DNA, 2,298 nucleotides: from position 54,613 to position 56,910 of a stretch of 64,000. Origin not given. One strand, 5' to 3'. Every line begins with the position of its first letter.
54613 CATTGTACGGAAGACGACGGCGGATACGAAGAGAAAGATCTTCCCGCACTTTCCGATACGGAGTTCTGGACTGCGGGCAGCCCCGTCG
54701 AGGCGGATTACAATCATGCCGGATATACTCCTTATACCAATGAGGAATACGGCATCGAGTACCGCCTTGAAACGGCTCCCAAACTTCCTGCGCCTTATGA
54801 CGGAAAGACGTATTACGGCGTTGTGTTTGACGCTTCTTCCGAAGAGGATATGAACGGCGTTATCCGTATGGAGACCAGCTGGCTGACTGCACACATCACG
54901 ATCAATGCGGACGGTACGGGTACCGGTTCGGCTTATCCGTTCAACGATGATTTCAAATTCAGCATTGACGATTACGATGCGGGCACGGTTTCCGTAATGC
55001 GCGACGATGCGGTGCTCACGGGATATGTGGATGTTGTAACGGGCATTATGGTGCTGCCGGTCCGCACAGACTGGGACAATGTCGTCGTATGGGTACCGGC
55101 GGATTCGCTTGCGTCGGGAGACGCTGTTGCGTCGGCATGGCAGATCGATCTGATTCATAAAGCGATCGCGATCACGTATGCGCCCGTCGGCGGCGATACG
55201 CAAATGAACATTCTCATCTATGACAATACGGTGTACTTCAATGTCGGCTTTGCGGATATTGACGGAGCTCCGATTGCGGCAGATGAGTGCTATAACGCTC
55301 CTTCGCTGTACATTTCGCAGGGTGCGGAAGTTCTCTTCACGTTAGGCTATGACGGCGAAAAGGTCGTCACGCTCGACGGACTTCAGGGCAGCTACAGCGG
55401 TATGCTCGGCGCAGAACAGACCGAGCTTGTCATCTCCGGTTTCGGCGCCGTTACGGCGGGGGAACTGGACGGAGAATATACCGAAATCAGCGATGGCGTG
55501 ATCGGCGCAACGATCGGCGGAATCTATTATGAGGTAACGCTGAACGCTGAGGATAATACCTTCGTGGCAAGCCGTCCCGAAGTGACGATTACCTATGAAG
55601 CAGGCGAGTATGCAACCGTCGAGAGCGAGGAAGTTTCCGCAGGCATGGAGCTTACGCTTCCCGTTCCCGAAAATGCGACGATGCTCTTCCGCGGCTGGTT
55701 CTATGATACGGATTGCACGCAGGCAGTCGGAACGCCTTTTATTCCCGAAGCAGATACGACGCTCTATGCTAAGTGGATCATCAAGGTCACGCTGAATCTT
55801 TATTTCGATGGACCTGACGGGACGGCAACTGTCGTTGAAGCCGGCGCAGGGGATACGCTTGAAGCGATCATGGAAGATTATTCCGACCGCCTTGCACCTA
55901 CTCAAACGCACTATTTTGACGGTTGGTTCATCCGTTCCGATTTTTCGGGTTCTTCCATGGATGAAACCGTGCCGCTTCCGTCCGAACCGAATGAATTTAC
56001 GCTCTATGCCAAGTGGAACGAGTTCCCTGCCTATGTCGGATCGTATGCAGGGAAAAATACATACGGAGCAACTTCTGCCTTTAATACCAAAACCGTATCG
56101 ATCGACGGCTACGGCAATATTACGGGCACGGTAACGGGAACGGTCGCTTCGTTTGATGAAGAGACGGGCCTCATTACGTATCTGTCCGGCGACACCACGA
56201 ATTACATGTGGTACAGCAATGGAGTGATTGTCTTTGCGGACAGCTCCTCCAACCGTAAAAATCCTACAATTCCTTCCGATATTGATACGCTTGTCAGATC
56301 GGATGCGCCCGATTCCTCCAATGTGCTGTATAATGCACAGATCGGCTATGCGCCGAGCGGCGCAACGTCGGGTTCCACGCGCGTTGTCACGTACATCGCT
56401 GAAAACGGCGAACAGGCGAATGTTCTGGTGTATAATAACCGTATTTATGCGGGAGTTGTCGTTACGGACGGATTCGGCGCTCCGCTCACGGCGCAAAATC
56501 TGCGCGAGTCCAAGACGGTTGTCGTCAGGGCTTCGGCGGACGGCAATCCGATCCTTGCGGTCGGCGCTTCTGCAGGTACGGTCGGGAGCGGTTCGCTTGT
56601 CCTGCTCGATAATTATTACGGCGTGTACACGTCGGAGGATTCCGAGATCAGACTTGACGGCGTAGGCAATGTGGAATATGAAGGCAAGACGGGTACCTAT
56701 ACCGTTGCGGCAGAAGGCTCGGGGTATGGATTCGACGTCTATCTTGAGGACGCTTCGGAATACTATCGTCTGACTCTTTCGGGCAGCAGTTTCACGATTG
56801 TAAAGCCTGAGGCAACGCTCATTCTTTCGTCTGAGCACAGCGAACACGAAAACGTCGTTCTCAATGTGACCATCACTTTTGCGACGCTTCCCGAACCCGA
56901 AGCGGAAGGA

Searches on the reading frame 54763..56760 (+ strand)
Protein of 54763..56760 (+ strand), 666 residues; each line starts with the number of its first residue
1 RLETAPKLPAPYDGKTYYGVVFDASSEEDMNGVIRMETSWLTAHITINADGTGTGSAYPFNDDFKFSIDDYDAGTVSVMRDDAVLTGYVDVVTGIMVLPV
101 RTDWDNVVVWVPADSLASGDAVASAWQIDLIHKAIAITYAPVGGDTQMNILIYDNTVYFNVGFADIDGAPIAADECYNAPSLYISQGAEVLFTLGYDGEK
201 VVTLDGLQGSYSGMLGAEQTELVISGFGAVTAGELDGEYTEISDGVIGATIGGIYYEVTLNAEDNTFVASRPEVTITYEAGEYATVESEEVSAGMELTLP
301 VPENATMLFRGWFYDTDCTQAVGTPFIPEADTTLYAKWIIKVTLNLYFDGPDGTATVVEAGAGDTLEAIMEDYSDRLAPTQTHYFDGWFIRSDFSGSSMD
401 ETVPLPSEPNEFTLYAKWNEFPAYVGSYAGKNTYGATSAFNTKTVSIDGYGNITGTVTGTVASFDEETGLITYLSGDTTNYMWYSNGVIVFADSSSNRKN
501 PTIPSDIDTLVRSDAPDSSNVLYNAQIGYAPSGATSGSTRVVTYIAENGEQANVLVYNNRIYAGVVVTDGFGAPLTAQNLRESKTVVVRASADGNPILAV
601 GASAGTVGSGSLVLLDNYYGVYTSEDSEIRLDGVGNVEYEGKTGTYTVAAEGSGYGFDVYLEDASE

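Call 75: search_solved_structures(query=window:54763-56760:+, max_evalue=0.01)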
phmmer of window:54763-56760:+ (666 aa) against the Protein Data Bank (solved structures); distinct sequences matched with E-value up to 0.01: 0.
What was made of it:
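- Tried and rejected: A PDB sequence search with G5 345-1010 found nothing (call 75).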

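Call 76: predict_structure(alignment_id=A2)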
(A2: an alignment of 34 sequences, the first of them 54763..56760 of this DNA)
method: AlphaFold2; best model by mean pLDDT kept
length: 666 residues; sequences in the alignment: 34
mean_pLDDT: 88.1   pTM: 0.52
mean pLDDT of the five models: 88.1, 88.0, 87.1, 86.8, 86.8
residues with pLDDT >= 90: 374; 70-90: 257; 50-70: 30; < 50: 5
segments of 3 or more residues with pLDDT < 50: 1-5
pLDDT, mean of each block of 10 residues (from residue 1): 45 79 87 87 84 86 87 87 89 86 89 72 92 91 74 93 94 95 93 92 91 87 91 91 90 89 91 92 92 88 93 95 91 95 92 90 92 90 90 89 89 92 93 82 91 96 93 96 94 92 90 79 83 68 89 90 93 88 92 88 87 90 88 90 88 84 67
secondary structure, 60 per line:
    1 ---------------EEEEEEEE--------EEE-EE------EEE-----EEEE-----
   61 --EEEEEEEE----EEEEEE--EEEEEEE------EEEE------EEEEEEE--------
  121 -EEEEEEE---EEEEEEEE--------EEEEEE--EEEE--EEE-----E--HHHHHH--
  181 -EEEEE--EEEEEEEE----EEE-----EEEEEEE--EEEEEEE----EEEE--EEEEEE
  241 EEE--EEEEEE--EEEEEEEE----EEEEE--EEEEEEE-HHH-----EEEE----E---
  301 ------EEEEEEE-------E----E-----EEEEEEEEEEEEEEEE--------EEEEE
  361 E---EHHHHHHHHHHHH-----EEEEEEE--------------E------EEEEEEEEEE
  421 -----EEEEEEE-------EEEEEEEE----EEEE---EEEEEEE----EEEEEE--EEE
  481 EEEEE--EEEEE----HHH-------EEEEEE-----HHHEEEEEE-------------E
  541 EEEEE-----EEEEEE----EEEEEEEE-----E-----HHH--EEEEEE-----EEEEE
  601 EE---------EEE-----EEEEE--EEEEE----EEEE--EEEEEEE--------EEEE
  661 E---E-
elements in order: E16-23 E32-34 E44-46 E52-55 E63-70 E75-80 E83-89 E96-99 E106-112 E122-128 E132-139 E148-153 E156-159 E162-164 H173-178 E182-186 E189-196 E201-203 E209-215 E218-224 E229-232 E235-243 E246-251 E254-261 E266-270 E273-279 E289-292 E307-313 E332-347 E356-361 H366-377 E383-389 E411-420 E426-432 E440-447 E452-455 E459-465 E470-475 E478-485 E488-492 E507-512 E521-526 E540-545 E551-556 E561-568 E585-590 E596-602 E612-614 E620-624 E627-631 E636-639 E642-648 E657-661
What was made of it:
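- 53731..60642 (+): G5: 2303-aa lipoprotein with four ~83-aa repeats (18-363), three copies of beta-barrel module A (354-605, 784-1017, 1172-1442), four pairs of Flg_new/InlB B-repeats (608-769, 1019-1174, 1657-1807, 2009-2166) and a variable C-terminal part. AF2 model of residues 345-1010 pLDDT 88.1 (call 76).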
